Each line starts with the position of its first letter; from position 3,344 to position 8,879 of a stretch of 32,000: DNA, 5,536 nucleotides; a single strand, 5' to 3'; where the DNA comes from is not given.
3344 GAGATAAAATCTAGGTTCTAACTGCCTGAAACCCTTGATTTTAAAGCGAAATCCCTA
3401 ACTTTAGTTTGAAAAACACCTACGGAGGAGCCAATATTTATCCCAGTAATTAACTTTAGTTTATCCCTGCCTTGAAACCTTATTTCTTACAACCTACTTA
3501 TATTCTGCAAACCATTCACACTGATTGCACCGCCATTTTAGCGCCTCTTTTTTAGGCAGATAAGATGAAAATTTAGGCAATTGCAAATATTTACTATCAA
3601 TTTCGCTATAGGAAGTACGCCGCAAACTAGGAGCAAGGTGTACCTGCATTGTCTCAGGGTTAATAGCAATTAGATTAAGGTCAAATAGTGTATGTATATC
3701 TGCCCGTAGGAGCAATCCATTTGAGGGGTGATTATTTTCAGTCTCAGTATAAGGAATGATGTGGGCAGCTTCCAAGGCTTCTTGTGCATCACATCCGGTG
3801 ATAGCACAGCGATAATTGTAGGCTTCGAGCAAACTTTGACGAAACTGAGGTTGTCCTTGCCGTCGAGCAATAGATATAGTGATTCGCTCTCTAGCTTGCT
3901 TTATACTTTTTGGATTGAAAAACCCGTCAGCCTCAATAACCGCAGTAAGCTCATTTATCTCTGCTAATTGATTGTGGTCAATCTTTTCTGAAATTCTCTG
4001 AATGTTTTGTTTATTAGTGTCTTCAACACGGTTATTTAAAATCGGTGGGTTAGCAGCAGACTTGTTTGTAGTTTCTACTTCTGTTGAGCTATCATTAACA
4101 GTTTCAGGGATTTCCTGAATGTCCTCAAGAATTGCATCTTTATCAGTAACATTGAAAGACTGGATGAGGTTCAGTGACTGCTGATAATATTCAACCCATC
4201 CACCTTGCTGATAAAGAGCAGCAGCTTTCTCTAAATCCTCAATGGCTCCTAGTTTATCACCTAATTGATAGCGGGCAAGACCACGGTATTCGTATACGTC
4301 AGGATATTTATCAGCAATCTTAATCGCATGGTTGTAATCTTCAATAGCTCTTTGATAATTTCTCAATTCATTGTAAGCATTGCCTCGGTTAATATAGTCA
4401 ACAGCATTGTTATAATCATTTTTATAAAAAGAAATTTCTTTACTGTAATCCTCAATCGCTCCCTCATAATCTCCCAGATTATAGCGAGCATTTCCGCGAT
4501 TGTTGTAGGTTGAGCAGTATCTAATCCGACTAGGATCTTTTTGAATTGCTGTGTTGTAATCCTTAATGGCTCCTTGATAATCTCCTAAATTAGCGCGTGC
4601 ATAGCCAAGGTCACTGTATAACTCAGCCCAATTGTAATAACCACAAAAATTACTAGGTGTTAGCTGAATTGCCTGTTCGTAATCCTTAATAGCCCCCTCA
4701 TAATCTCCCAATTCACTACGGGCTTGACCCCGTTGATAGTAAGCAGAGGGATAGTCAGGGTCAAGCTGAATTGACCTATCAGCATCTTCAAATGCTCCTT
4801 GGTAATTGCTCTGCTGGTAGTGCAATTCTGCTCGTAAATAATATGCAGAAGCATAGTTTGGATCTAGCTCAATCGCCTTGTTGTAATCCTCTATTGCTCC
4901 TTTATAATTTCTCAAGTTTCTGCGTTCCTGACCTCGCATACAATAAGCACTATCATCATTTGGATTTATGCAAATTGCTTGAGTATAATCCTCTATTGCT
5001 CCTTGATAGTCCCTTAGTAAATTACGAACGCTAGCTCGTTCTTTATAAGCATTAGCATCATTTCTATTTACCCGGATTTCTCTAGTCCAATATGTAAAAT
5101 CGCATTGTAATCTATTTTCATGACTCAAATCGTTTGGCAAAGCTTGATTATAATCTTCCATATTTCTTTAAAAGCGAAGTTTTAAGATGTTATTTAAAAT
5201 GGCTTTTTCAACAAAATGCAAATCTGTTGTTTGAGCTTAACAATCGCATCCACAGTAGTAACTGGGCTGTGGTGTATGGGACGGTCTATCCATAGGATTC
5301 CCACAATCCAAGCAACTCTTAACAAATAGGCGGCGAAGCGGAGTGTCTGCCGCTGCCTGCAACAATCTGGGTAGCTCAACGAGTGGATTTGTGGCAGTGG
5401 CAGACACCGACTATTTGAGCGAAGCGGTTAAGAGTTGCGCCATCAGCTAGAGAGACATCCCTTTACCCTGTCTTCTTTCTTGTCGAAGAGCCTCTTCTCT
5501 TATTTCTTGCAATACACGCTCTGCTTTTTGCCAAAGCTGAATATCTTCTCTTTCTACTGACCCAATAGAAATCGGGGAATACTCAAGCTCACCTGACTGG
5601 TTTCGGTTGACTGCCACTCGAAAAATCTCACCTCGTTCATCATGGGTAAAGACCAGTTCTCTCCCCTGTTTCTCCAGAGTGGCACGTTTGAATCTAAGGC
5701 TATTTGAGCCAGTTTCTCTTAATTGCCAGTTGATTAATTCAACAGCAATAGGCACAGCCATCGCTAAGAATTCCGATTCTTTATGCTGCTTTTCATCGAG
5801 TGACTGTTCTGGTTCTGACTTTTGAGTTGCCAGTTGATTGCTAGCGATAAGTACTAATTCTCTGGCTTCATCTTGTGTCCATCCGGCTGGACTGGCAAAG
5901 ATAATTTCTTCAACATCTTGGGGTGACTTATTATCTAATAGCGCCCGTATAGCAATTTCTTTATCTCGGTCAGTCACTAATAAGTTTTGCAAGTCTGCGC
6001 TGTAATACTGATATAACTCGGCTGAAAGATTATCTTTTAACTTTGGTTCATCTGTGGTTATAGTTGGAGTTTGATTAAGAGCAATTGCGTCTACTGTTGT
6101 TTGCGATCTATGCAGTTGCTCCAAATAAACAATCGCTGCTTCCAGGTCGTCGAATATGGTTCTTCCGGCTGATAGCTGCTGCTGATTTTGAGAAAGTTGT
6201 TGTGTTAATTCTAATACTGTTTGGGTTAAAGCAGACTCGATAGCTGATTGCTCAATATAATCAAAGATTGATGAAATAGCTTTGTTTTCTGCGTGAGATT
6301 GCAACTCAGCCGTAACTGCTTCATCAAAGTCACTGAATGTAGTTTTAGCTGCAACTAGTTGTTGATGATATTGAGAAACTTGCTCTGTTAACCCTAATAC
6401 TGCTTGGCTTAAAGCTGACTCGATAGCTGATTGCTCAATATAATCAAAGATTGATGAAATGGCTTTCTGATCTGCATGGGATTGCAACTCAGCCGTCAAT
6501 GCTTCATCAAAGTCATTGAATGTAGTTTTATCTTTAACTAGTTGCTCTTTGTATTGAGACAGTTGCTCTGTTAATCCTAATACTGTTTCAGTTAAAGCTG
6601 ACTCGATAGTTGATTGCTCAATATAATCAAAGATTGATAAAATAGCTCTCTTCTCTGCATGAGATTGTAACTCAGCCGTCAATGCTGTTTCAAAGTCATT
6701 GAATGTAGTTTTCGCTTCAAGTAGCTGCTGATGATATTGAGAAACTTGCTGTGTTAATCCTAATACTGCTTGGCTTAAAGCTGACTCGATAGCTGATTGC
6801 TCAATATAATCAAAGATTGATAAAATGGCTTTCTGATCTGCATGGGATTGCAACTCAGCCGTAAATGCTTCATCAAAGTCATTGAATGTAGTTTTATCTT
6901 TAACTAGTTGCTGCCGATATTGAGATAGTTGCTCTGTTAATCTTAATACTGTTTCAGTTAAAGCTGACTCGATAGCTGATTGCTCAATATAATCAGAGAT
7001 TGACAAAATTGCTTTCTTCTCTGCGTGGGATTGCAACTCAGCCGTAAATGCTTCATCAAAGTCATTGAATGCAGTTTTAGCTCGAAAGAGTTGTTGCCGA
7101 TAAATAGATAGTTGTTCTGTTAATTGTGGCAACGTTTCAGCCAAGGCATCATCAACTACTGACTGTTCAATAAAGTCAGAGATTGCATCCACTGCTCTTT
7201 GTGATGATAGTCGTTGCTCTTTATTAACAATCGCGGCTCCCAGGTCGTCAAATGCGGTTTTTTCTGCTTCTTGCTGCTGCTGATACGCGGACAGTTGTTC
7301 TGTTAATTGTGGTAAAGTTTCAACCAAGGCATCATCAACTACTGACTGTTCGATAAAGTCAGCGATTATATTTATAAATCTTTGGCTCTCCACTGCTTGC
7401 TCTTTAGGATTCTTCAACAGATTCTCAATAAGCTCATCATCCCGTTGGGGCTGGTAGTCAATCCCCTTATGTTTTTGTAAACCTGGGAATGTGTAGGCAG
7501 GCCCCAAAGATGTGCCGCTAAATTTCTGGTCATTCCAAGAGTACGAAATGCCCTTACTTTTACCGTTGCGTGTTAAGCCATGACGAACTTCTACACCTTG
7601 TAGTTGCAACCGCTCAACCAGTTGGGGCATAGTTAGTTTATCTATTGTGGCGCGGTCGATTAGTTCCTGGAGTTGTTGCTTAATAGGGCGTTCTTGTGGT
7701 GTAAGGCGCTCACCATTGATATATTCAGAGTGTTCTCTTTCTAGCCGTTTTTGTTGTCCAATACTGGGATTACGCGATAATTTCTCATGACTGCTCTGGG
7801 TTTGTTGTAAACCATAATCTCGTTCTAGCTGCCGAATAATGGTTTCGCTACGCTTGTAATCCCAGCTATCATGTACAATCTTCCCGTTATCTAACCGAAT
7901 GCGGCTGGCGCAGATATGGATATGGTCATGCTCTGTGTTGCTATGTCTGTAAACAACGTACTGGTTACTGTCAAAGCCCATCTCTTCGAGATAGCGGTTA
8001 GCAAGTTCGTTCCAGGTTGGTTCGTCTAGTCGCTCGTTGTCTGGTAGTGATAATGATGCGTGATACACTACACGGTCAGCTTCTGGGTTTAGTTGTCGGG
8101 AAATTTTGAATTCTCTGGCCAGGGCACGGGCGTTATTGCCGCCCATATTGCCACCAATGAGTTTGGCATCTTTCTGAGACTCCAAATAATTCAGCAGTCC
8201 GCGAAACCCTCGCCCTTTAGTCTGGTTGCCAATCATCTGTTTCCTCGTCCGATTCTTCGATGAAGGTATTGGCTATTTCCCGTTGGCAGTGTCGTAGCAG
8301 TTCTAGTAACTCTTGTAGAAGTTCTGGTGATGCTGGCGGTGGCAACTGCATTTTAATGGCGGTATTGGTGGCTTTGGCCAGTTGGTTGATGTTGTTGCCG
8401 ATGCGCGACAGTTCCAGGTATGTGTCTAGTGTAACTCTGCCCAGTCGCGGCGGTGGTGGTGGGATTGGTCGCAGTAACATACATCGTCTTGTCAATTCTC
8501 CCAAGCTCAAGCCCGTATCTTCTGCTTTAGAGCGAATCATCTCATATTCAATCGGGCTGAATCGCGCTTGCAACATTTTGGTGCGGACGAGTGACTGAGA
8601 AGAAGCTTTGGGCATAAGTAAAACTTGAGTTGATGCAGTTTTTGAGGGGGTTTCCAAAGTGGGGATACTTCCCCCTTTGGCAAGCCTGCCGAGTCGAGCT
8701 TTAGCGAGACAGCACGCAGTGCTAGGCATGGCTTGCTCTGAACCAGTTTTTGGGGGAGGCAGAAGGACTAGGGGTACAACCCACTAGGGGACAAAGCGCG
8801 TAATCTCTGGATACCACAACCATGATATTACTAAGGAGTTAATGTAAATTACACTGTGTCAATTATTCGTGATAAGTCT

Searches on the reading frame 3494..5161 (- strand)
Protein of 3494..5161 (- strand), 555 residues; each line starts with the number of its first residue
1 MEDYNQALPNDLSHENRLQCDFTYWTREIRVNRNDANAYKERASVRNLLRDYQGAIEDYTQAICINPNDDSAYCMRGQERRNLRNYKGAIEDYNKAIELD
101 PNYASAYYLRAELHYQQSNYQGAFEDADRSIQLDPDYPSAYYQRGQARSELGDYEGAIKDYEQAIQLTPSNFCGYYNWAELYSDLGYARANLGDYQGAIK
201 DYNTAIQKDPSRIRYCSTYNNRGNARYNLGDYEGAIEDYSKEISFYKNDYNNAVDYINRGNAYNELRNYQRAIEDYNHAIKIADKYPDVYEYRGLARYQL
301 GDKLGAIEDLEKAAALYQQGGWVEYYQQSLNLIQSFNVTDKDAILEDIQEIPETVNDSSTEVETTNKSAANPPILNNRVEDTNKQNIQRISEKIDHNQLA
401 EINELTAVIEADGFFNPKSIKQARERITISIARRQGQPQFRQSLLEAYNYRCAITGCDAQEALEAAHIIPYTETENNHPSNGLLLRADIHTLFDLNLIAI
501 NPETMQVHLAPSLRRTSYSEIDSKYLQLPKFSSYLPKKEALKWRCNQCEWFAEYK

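Call 44: search_protein_families(library=pfam, proteins=[window:3494-5161:-], max_evalue=0.001)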
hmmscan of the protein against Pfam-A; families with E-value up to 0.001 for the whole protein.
window:3494-5161:- (555 aa): 19 families
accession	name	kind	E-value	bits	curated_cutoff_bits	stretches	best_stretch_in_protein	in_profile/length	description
PF00515.34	TPR_1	-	4.8e-54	178.5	27.8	7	139-171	2-34/34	Tetratricopeptide repeat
PF07719.23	TPR_2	-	5.1e-46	151.4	27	5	139-171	2-34/34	Tetratricopeptide repeat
PF13414.12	TPR_11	-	8.4e-44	147.5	26.8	6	85-117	9-41/42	TPR repeat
PF13371.12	TPR_9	-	8.8e-34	115.8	35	2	113-170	4-61/73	Tetratricopeptide repeat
PF13181.12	TPR_8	-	1.1e-33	112.9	25.7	3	139-171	2-34/34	Tetratricopeptide repeat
PF13432.12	TPR_16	-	2.6e-25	88.9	32.7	2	75-138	2-65/65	Tetratricopeptide repeat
PF13431.12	TPR_17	-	1.4e-24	84.7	24.4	2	128-158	3-33/34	Tetratricopeptide repeat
PF13424.12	TPR_12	-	8.5e-21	74.4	30.1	5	216-284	3-76/77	Tetratricopeptide repeat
PF13428.12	TPR_14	-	2.2e-19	68.4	23.5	0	138-171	1-34/44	Tetratricopeptide repeat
PF13391.12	HNH_2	-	9e-16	57.9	21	1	452-501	1-66/66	HNH endonuclease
PF14559.12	TPR_19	-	1.1e-12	48.6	25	0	85-123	6-44/68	Tetratricopeptide repeat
PF13174.12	TPR_6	-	4.3e-10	40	26.3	0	140-166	2-28/33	Tetratricopeptide repeat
PF25575.1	TPR_BSK1_C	-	7.9e-09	35.9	42.2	0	84-143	56-116/118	Serine/threonine-protein kinase BSK1-like, TPR repeats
PF23914.1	TPR_CcmH_CycH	-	2.7e-07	31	42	0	66-171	46-154/158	Cytochrome c-type biogenesis protein H TPR domain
PF01239.28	PPTA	-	1.1e-06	28.5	29.5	0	87-113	2-28/32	Protein prenyltransferase alpha subunit repeat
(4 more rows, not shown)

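Call 87: search_protein_families(library=padloc, proteins=[window:3494-5161:-], max_evalue=0.001)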
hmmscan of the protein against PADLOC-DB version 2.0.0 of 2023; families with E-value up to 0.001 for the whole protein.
window:3494-5161:- (555 aa): 2 families
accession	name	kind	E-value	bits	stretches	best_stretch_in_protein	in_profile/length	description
PDLC04132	HNH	-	2.5e-19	67.5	1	421-544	139-267/286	-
PDLC03546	HNH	-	3e-09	34.3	1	425-526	147-248/282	Type II restriction enzyme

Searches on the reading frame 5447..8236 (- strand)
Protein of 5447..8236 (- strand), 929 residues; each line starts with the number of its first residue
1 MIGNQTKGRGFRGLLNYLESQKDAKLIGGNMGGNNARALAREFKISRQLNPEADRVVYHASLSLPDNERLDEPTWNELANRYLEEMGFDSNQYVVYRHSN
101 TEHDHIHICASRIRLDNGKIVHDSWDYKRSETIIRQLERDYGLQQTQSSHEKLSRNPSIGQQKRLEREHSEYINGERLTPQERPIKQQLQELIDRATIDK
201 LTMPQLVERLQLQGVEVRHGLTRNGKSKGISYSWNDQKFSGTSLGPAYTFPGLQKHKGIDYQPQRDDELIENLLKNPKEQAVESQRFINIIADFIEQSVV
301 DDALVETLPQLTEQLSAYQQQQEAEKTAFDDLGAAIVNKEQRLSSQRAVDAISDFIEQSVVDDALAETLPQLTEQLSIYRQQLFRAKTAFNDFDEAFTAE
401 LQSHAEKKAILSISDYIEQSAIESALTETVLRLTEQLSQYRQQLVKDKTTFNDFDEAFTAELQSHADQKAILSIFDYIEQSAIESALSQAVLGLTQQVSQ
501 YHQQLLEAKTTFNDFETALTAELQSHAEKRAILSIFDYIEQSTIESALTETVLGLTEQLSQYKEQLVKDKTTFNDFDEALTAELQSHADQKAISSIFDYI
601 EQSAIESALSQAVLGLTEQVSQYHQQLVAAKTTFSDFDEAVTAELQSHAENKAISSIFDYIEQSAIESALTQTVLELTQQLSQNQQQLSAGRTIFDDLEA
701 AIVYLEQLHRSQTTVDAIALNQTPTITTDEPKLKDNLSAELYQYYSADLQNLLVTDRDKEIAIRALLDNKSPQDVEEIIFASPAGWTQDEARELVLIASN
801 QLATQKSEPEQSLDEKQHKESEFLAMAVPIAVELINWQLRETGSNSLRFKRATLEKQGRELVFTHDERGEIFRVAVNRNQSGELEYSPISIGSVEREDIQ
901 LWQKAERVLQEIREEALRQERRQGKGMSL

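Call 44: search_protein_families(library=pfam, proteins=[window:5447-8236:-], max_evalue=0.001)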
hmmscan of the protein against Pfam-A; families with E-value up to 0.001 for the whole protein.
window:5447-8236:- (929 aa): 2 families
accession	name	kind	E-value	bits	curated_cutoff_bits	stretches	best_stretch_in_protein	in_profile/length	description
PF03432.20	Relaxase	-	2.1e-37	128.8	24.6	1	19-143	3-132/132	MobA/VirD2-like, nuclease domain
PF23025.1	YbjQ_2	-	3.6e-07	30.9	29.1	0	572-608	52-88/103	C2 domain-containing protein 5, YbjQ-like domain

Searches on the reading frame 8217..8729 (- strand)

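Call 44: search_protein_families(library=pfam, proteins=[window:8217-8729:-], max_evalue=0.001)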
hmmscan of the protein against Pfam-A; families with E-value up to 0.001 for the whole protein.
window:8217-8729:- (170 aa): 2 families
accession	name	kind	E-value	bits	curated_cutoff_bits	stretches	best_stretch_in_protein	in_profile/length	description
PF21983.2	NikA-like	-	3.9e-16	59.4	27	1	49-120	3-71/72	Mobilization protein NikA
PF05713.17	MobC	-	3.4e-08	34.3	23.2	1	106-153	3-43/45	Bacterial mobilisation protein (MobC)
